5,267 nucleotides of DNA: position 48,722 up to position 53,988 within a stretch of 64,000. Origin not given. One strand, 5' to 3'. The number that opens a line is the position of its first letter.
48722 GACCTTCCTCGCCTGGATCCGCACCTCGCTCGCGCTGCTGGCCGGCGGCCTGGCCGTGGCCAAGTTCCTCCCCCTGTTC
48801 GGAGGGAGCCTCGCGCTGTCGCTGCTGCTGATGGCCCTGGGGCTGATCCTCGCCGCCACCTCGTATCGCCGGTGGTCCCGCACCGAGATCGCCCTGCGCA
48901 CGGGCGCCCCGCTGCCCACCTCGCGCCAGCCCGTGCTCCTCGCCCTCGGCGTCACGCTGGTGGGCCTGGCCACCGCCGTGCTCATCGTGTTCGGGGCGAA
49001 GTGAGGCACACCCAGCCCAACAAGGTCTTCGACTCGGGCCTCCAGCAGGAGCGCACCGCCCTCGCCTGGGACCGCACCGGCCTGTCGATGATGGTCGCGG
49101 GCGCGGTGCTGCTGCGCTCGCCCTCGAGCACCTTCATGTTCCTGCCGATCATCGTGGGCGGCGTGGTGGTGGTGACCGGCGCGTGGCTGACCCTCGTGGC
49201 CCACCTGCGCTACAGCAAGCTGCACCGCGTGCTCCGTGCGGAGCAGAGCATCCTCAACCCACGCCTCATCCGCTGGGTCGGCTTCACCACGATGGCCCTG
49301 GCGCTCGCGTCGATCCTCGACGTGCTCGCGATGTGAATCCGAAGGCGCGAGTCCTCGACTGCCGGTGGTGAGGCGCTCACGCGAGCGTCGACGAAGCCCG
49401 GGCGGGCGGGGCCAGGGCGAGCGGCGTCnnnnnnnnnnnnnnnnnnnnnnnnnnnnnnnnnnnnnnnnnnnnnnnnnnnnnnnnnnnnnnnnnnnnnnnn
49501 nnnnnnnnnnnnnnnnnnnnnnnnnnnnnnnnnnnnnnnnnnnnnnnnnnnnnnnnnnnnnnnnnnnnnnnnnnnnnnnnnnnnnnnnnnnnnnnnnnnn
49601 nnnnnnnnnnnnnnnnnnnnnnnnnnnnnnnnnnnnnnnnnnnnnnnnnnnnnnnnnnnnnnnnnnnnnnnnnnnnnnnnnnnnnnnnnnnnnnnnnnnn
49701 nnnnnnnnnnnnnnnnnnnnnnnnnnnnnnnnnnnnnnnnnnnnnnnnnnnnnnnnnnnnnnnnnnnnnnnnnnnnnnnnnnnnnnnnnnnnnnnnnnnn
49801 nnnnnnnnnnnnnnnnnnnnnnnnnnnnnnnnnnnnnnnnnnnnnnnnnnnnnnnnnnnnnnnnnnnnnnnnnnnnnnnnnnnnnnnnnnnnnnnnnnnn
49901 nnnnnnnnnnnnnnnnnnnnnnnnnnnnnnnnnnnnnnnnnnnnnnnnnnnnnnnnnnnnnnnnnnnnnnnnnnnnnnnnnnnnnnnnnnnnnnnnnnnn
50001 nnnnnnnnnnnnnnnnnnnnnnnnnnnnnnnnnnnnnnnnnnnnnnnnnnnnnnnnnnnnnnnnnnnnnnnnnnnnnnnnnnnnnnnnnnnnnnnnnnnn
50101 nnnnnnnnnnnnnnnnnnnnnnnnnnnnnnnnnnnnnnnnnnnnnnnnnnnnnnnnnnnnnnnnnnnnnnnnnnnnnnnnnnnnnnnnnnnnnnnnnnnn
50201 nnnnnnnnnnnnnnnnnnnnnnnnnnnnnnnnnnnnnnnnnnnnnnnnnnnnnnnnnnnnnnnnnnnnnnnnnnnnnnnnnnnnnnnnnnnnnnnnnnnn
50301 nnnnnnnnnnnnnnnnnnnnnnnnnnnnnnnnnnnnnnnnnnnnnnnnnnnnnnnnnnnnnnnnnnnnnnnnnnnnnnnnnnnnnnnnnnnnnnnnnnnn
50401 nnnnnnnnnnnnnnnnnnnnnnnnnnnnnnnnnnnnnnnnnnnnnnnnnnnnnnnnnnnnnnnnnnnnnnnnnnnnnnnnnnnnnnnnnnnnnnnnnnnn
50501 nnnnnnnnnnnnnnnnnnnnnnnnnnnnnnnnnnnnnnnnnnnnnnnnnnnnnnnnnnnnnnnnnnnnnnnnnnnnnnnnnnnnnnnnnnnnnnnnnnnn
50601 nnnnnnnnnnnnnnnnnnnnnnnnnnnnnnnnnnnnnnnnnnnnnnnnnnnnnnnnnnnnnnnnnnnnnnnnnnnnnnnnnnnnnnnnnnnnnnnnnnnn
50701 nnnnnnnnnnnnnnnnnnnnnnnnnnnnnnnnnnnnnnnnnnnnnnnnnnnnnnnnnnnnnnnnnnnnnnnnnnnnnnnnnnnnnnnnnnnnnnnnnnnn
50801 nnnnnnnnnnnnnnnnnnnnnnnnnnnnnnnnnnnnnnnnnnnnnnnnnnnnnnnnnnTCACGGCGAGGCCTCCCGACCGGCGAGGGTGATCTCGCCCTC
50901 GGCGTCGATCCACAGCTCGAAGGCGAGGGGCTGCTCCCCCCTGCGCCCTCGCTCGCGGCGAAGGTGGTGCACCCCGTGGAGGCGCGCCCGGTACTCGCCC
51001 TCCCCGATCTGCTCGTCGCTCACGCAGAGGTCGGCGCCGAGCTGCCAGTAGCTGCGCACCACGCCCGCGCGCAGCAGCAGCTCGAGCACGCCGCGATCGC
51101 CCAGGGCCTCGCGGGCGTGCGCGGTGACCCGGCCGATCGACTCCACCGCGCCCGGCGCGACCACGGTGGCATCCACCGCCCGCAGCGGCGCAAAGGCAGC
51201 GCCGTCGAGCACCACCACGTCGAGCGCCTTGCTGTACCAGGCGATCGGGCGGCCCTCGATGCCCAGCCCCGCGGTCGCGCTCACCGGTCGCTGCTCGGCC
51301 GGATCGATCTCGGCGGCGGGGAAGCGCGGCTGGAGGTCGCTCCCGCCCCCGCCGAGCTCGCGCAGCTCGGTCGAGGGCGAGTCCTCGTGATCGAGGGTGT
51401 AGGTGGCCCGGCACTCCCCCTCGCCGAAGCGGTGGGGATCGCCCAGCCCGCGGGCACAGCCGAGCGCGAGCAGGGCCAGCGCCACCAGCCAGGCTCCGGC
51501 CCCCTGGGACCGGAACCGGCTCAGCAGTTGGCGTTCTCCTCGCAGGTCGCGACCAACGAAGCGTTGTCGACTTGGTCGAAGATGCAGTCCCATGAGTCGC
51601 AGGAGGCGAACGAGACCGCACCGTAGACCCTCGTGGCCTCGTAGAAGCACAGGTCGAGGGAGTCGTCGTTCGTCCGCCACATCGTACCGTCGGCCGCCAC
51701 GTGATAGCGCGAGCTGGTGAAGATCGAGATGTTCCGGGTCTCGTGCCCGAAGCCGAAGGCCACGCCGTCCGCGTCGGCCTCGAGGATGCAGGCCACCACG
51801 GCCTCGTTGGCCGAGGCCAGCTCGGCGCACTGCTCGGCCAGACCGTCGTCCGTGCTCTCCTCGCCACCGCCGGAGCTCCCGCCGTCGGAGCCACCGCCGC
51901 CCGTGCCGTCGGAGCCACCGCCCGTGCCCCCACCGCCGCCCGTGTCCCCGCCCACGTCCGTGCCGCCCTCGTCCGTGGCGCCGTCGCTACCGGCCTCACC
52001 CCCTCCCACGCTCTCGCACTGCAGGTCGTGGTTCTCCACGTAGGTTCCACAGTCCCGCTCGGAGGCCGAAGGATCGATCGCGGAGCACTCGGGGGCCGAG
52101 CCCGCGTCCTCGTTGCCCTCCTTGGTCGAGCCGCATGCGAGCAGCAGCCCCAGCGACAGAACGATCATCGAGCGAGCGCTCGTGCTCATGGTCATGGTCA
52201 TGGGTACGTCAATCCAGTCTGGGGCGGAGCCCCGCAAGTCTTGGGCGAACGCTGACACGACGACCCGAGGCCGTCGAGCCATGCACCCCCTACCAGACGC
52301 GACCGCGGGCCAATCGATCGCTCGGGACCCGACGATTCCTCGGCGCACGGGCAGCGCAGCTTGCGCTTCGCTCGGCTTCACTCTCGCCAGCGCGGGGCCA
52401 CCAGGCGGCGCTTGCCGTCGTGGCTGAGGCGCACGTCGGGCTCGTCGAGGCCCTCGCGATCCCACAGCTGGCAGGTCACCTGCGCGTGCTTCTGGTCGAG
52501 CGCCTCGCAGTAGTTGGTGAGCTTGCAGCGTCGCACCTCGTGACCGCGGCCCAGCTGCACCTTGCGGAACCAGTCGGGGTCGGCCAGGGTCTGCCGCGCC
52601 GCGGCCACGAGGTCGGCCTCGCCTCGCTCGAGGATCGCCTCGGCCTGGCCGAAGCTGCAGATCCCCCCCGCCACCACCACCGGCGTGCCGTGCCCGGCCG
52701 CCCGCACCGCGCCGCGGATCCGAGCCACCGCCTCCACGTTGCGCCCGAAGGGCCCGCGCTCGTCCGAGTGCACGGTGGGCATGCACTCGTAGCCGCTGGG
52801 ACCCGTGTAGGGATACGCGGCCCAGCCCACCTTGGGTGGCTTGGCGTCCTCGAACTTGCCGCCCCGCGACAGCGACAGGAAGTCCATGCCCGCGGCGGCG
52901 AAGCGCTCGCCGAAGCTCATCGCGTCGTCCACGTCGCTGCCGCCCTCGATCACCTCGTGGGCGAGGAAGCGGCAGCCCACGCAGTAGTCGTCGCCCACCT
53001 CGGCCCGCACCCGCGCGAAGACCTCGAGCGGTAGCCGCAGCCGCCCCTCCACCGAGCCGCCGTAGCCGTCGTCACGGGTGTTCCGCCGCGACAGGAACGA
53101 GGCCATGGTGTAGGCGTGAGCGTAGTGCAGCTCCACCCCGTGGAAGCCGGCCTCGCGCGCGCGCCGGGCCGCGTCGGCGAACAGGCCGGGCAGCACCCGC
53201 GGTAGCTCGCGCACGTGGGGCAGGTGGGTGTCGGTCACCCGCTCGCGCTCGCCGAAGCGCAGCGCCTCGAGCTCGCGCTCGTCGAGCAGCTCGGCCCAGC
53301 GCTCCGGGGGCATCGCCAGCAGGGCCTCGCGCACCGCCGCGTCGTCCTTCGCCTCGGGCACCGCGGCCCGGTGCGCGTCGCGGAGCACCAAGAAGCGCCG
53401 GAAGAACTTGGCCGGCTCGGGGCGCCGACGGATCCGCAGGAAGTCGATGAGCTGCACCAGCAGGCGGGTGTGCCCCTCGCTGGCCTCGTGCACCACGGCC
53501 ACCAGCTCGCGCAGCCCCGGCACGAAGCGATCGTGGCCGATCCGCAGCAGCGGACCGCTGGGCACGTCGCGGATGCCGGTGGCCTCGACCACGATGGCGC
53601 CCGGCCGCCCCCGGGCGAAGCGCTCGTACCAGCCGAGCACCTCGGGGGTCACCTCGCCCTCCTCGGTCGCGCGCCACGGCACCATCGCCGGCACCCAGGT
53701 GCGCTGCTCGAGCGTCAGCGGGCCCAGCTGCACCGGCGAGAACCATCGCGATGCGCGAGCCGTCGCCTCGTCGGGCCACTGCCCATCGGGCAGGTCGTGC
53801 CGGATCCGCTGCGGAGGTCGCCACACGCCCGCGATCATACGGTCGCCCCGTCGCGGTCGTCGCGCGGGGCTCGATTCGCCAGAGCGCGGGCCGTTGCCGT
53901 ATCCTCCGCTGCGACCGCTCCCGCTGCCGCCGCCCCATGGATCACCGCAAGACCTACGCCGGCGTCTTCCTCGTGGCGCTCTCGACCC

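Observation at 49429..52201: Orphan gamma-class N6-adenine DNA methyltransferase translationally coupled to two lipoprotein genes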

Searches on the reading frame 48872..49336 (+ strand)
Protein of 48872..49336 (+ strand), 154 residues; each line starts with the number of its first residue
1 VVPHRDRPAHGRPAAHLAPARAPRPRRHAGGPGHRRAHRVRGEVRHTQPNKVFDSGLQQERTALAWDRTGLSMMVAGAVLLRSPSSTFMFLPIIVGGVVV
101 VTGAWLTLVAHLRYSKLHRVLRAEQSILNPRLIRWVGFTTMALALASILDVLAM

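Call 3: search_protein_families(library=pfam, proteins=[window:48872-49336:+], max_evalue=0.01)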
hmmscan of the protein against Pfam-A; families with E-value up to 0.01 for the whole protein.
window:48872-49336:+ (154 aa): 2 families
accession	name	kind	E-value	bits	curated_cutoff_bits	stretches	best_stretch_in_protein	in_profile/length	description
PF02656.20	DUF202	-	1e-11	45.5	23.4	1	54-117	1-65/68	Domain of unknown function (DUF202)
PF03729.18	DUF308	-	0.0022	18.7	25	1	70-109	3-42/73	Short repeat of unknown function (DUF308)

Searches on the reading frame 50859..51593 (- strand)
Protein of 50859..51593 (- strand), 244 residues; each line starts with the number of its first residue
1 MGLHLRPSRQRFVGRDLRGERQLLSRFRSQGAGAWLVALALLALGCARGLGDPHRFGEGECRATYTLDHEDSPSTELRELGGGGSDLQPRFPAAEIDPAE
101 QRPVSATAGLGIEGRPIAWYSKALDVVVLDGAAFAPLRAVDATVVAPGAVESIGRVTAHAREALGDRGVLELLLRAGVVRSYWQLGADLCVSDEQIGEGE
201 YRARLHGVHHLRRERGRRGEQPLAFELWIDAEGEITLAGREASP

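Call 5: search_protein_families(library=ncbifam, proteins=[window:50859-51593:-], max_evalue=1)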
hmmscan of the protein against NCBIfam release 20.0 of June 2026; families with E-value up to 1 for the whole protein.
window:50859-51593:- (244 aa): 0 families

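Call 6: search_protein_families(library=padloc, proteins=[window:50859-51593:-], max_evalue=1)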
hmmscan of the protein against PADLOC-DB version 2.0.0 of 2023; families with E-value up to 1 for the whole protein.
window:50859-51593:- (244 aa): 0 families

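Call 16: find_homologous_proteins(query=A1, max_evalue=0.001)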
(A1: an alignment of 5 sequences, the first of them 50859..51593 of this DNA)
Query A1 (5 sequences) (244 aa, profile of the alignment): 47 proteins with E <= 0.001 among 8000 candidates.
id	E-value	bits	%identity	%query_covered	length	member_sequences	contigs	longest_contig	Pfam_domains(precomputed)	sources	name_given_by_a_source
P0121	1.1e-105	370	47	81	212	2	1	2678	-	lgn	-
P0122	1.1e-101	357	58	83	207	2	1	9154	-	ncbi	ncbi:MAG: hypothetical protein AB1Z98_10415 [Nannocystaceae bacterium]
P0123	2.2e-98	346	100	85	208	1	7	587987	-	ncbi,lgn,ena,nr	ncbi:MAG: hypothetical protein H6712_11200 [Myxococcales bacterium]|nr:hypothetical protein [Myxococ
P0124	9.4e-94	331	57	82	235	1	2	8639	-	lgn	-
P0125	3.2e-89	316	59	83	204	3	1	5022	-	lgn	-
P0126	5.6e-87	309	60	80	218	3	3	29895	-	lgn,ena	-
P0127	1.1e-86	308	56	90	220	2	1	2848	-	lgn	-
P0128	9.8e-85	301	54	88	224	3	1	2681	-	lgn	-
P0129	2.6e-84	300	57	79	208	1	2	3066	-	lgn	-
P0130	4.9e-83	296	54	85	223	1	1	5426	-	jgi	-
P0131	1.3e-82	295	57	84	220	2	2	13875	-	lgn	-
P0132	5.2e-82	293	55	87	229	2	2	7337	-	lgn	-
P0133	5.5e-82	292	57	79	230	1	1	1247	-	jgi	jgi:hypothetical protein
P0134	7.8e-82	292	56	85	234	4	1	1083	-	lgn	-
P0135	1.5e-81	291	54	86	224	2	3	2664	-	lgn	-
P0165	2.6e-64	235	56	74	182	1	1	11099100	-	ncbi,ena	-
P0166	4.1e-64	234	54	73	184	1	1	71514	-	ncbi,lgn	ncbi:MAG: hypothetical protein AAGF11_21165 [Myxococcota bacterium]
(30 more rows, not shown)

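Call 18: find_encoding_contigs(protein=P0165, flank=8000, max_places=2)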
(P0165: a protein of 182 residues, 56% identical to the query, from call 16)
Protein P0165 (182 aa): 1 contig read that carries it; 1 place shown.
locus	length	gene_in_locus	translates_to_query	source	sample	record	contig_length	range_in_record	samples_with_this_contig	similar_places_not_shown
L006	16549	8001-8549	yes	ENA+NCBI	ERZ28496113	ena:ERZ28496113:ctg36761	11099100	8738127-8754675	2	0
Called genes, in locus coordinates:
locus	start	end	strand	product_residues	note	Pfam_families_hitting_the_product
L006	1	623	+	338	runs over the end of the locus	PF08240:ADH_N, PF00107:ADH_zinc_N, PF13602:ADH_zinc_N_2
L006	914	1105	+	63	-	-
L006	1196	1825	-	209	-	PF04402:SIMPL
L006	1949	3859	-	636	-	-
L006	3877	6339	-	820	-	-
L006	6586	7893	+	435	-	PF00724:Oxidored_FMN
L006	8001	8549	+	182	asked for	-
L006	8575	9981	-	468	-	PF04055:Radical_SAM, PF13353:Fer4_12 (weak)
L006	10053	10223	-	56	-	-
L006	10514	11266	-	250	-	-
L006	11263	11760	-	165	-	PF13384:HTH_23 (faint), PF04542:Sigma70_r2, PF08281:Sigma70_r4_2 (weak)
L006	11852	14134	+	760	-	PF05090:HTTM (faint)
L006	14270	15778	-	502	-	PF13505:OMP_b-brl (weak), PF02412:TSP_3 (faint), PF00691:OmpA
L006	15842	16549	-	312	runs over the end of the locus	PF04338:DUF481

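Call 19: find_encoding_contigs(protein=P0166, flank=8000, max_places=2)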
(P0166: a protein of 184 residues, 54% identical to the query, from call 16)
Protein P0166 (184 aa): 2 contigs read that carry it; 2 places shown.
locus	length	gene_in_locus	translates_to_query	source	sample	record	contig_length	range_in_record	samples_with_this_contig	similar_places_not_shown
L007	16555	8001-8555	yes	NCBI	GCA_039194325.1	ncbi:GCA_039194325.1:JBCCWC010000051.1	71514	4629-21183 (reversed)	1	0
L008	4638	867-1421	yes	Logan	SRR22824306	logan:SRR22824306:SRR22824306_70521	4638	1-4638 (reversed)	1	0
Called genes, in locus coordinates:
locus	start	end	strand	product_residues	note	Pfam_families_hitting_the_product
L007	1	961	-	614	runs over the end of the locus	-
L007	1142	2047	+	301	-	PF00126:HTH_1, PF03466:LysR_substrate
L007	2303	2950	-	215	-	PF00440:TetR_N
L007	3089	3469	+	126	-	-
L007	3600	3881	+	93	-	-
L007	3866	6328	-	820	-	-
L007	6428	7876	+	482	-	PF00724:Oxidored_FMN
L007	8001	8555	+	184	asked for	-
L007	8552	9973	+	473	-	-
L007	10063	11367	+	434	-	PF13476:AAA_23 (weak), PF13304:AAA_21, PF13175:AAA_15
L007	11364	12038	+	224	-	-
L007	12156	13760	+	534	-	-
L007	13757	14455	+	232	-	-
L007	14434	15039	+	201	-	PF13905:Thioredoxin_8 (weak)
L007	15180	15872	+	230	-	PF07510:GmrSD_C (weak)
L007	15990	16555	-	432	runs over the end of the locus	PF10102:DUF2341, PF13385:Laminin_G_3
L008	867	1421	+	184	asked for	-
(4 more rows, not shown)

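Call 40: predict_structure(alignment_id=A5)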
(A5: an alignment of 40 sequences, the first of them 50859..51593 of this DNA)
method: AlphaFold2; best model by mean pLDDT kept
length: 244 residues; sequences in the alignment: 40
mean_pLDDT: 88.6   pTM: 0.80
mean pLDDT of the five models: 88.6, 88.6, 88.1, 88.0, 87.6
residues with pLDDT >= 90: 186; 70-90: 19; 50-70: 33; < 50: 6
segments of 3 or more residues with pLDDT < 50: 1-4
pLDDT, mean of each block of 10 residues (from residue 1): 48 54 54 73 78 96 97 93 82 96 97 97 95 98 98 98 98 98 95 98 98 93 98 98 86
secondary structure, 60 per line:
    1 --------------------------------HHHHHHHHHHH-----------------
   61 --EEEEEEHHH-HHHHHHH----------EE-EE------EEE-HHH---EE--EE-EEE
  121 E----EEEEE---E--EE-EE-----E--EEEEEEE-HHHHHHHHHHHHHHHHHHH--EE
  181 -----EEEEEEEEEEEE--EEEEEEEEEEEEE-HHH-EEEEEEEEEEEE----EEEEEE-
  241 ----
elements in order: H33-43 E63-68 H73-79 E101-103 E118-121 E126-130 E150-156 H158-176 E186-197 E200-212 E218-229 E234-239

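Call 43: fold_search(model_id=the predicted structure, library=pdb)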
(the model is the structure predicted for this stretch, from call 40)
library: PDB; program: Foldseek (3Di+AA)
matches with E <= 10: 948; with E <= 0.001: 0
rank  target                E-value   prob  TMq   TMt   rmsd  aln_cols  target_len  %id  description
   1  3l1e                  3.6e-02  0.33  0.11  0.21  13.9        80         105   11  Bovine AlphaA crystallin Zinc Bound (released 2010-05-12)
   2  3l1f                  1.0e-01  0.25  0.11  0.22  12.2        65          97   15  Bovine AlphaA crystallin (released 2010-05-12)
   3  2y1z_B                1.1e-01  0.15  0.10  0.22  12.1        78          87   10  Human alphaB Crystallin ACD R120G (released 2011-03-02)
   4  3o0l_B                1.2e-01  0.12  0.11  0.18  13.1        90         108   17  Crystal structure of a Pfam DUF1425 family member (Shew_1734) from Shewanella sp. pv-4 at 1.81 a resolution (released 2010-08-04)
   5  1i3s_B                1.3e-01  0.47  0.12  0.11   9.5        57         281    4  THE 2.7 ANGSTROM RESOLUTION CRYSTAL STRUCTURE OF A MUTATED BACULOVIRUS P35 AFTER CASPASE CLEAVAGE (released 2001-10-24)
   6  1i4e_A                1.5e-01  0.44  0.12  0.10   9.6        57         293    4  CRYSTAL STRUCTURE OF THE CASPASE-8/P35 COMPLEX (released 2001-03-28)
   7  9har_AA               1.8e-01  0.25  0.13  0.20   5.2        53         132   13  pT=3 virus-like particle of ssRNA phage ESE017 coat protein (released 2024-11-13)
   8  7svt_O                2.2e-01  0.38  0.12  0.18   9.5        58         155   17  Mycobacterium tuberculosis 3-hydroxyl-ACP dehydratase HadAB in complex with 1,3-diarylpyrazolyl-acylsulfonamide inhibi (released 2022-11-16)
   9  9f8h_A                2.2e-01  0.16  0.16  0.22   9.6       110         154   16  Crystal Structure of PhzA/B from Burkholderia cepacia R18194 in complex with Raloxifene (released 2025-04-16)
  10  1i3s_C                2.4e-01  0.35  0.12  0.11   9.7        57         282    4  THE 2.7 ANGSTROM RESOLUTION CRYSTAL STRUCTURE OF A MUTATED BACULOVIRUS P35 AFTER CASPASE CLEAVAGE (released 2001-10-24)
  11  3ex9                  2.4e-01  0.16  0.17  0.24   9.4       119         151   17  Crystal structure of PhzA/B from Burkholderia cepacia R18194 crystallized in C2221 (released 2008-12-30)
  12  4gn2                  2.5e-01  0.21  0.13  0.13   5.6        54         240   15  Crystal Structure of OXA-45, a Class D beta-lactamase with extended spectrum activity (released 2013-08-21)
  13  4m5t_E                2.5e-01  0.16  0.11  0.24  10.0        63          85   11  Disulfide trapped human alphaB crystallin core domain in complex with C-terminal peptide (released 2014-04-09)
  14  3jun_B                2.8e-01  0.18  0.15  0.22   7.7        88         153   19  Crystal Structure of PhzA/B from Burkholderia cepacia R18194 in simultaneous complex with racemic 5-bromo-2-(piperidin (released 2009-09-29)
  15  9f8n_A                3.0e-01  0.20  0.15  0.22   7.5        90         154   19  Crystal Structure of PhzA/B from Burkholderia cepacia R18194 in complex with [6-Hydroxy-2-(4-hydroxyphenyl)benzo[b]thi (released 2025-04-16)
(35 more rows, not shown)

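Call 59: find_related_loci(query=A5, collection=metagenome_contigs, flank=3500)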
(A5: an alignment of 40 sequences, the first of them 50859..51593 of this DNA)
Query A5 (244 aa) in metagenome_contigs; peptide patterns used: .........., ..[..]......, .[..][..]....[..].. (x = any residue, [..] = any of these).
264 stretches matched a pattern; 4 encode a relative of the query (tblastn E <= 1e-3); 4 distinct loci.
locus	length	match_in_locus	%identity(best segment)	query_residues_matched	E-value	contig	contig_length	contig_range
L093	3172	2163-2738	60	48-241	2e-64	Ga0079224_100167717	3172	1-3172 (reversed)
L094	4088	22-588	58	50-238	2e-63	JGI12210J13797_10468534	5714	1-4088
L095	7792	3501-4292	49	7-239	2e-65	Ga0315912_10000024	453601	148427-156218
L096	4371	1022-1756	46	18-240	2e-58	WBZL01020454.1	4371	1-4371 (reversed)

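Call 66: find_encoding_contigs(protein=P0123, flank=10000, max_places=3)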
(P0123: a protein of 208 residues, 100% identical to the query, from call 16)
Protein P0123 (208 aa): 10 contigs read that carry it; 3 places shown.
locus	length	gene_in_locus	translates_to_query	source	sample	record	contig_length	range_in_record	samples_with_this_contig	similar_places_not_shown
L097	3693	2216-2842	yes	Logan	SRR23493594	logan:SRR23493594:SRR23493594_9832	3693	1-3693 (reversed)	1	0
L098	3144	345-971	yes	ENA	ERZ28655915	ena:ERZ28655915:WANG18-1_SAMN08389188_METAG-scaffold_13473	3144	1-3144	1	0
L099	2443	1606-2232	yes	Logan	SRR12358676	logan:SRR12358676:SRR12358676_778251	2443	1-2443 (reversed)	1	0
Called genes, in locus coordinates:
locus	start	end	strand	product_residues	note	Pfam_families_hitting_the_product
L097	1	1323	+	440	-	?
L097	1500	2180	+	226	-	-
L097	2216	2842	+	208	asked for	-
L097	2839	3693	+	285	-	?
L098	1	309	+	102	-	?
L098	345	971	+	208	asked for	-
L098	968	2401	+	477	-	-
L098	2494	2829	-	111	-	PF02656:DUF202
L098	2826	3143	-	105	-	?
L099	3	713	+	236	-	?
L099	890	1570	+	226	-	-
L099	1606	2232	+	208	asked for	-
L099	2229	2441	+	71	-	?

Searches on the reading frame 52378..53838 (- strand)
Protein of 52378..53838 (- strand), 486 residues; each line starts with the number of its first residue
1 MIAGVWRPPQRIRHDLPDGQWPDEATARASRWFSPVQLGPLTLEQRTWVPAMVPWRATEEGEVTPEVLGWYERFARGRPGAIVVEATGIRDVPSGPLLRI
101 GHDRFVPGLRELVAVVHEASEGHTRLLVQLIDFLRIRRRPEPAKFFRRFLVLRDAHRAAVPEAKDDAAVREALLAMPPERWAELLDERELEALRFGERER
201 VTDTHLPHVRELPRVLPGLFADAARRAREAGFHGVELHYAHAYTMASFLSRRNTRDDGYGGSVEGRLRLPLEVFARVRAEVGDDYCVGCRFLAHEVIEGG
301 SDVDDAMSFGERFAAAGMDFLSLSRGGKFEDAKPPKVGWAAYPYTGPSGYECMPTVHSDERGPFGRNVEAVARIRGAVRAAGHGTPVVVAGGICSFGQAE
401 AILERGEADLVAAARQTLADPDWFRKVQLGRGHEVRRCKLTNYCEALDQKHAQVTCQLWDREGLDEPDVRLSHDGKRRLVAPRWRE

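Call 3: search_protein_families(library=pfam, proteins=[window:52378-53838:-], max_evalue=0.01)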
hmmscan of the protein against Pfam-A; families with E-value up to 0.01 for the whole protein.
window:52378-53838:- (486 aa): 2 families
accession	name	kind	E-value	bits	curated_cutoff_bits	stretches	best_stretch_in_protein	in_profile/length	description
PF00724.26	Oxidored_FMN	-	1.3e-36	127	27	2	220-432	154-340/342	NADH:flavin oxidoreductase / NADH oxidase family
PF01207.24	Dus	-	0.0013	18.4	20.4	1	368-458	173-259/311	Dihydrouridine synthase (Dus)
